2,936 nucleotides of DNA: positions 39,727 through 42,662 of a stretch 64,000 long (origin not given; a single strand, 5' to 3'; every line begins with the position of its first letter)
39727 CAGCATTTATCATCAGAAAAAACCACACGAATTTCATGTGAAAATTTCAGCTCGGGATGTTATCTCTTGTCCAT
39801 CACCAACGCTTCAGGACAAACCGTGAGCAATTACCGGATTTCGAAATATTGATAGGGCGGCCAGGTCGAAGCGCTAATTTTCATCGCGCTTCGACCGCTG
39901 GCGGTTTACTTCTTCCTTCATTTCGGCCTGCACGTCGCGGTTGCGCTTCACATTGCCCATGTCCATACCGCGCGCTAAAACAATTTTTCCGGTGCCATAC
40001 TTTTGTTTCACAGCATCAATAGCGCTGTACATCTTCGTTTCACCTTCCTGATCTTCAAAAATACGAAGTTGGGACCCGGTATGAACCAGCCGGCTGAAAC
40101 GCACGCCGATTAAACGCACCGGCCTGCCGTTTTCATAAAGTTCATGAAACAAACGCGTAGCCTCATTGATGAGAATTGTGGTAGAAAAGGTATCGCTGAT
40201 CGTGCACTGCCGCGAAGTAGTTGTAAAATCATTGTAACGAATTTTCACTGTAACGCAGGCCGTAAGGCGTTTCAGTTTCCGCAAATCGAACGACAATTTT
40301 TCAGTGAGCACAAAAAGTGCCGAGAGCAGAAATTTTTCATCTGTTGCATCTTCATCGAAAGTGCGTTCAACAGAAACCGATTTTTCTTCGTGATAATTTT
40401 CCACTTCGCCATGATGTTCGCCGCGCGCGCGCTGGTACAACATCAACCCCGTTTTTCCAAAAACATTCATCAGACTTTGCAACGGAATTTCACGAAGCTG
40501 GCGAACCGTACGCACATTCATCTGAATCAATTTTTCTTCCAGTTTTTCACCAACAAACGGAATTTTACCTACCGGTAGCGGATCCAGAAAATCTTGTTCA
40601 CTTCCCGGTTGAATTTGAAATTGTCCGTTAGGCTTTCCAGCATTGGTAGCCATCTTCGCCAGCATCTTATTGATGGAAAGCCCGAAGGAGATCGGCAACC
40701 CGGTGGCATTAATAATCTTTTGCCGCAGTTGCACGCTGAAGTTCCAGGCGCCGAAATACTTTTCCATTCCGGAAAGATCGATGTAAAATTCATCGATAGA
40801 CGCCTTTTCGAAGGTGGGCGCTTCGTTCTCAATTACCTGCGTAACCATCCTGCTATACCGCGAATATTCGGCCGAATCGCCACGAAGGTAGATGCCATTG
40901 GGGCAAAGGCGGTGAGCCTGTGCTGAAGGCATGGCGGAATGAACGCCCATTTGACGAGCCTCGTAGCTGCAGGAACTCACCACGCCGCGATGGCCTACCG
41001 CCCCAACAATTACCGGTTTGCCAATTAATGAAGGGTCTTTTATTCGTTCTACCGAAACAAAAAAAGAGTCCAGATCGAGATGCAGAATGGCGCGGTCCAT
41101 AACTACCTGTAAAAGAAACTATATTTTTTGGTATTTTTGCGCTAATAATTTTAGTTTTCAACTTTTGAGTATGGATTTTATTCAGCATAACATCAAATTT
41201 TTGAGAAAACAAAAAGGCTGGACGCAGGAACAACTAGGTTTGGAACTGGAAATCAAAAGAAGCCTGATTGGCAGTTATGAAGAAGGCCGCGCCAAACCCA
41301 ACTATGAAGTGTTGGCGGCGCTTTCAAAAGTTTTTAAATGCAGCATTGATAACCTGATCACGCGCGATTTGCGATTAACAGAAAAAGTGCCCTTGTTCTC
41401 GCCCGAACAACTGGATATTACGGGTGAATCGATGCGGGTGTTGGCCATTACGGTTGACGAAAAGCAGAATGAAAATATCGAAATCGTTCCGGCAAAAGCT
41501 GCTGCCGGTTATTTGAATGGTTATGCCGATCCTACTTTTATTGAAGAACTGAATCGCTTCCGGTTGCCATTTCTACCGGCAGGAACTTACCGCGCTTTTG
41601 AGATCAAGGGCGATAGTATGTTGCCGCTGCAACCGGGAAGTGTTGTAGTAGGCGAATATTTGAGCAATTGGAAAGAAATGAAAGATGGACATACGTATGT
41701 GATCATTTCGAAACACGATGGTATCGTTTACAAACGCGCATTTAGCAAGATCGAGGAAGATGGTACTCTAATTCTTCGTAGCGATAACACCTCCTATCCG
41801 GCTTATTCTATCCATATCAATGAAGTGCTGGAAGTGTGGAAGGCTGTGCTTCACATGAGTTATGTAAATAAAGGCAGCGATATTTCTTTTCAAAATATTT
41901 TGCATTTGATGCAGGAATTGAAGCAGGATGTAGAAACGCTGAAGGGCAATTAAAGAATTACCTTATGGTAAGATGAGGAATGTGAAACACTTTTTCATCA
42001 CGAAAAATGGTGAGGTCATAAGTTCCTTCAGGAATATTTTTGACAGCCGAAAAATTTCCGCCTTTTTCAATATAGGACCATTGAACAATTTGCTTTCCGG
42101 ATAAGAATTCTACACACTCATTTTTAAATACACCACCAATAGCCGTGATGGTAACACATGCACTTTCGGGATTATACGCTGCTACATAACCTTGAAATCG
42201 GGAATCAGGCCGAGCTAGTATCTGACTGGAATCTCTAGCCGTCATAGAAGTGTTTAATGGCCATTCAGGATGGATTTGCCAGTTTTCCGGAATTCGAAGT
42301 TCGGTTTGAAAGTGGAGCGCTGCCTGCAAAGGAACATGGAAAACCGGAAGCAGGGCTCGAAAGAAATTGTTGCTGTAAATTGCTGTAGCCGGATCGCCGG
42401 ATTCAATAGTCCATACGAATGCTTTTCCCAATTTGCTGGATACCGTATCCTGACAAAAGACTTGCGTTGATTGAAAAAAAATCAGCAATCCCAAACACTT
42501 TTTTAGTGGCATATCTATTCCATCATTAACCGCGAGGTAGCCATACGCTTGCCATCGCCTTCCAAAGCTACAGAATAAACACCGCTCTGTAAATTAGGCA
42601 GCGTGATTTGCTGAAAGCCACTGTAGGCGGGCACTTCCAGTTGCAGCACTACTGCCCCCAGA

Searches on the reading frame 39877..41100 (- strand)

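Call 20: search_protein_families(library=pfam, proteins=[window:39877-41100:-], max_evalue=0.001)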
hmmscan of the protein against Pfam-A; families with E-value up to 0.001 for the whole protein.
window:39877-41100:- (408 aa): 4 families
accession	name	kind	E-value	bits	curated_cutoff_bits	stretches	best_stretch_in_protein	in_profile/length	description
PF00817.25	IMS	-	6e-47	159.7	23.2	1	8-153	1-148/148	impB/mucB/samB family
PF11799.13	IMS_C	-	2.4e-27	95.9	20.7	1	240-344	2-106/109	impB/mucB/samB family C-terminal domain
PF21999.2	IMS_HHH_1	-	9.6e-12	45.6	27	1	179-227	2-51/53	DNA polymerase-iota, thumb domain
PF11798.14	IMS_HHH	-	2.5e-07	31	24.4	1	165-196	1-32/32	IMS family HHH motif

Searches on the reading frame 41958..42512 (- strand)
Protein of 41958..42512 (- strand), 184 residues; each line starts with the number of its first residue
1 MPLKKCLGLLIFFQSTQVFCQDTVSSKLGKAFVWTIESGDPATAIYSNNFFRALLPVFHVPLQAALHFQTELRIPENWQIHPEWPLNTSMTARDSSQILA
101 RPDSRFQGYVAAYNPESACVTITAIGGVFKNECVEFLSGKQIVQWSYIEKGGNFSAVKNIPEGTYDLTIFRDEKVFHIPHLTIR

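Call 20: search_protein_families(library=pfam, proteins=[window:41961-42512:-], max_evalue=0.001)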
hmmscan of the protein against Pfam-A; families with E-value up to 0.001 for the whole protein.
window:41961-42512:- (184 aa): 0 families

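Call 50: find_encoding_contigs(protein=window:41958-42512:-, flank=10000, max_places=10)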
Protein window:41958-42512:- (184 aa): no gene with exactly this product is on record in the collection.
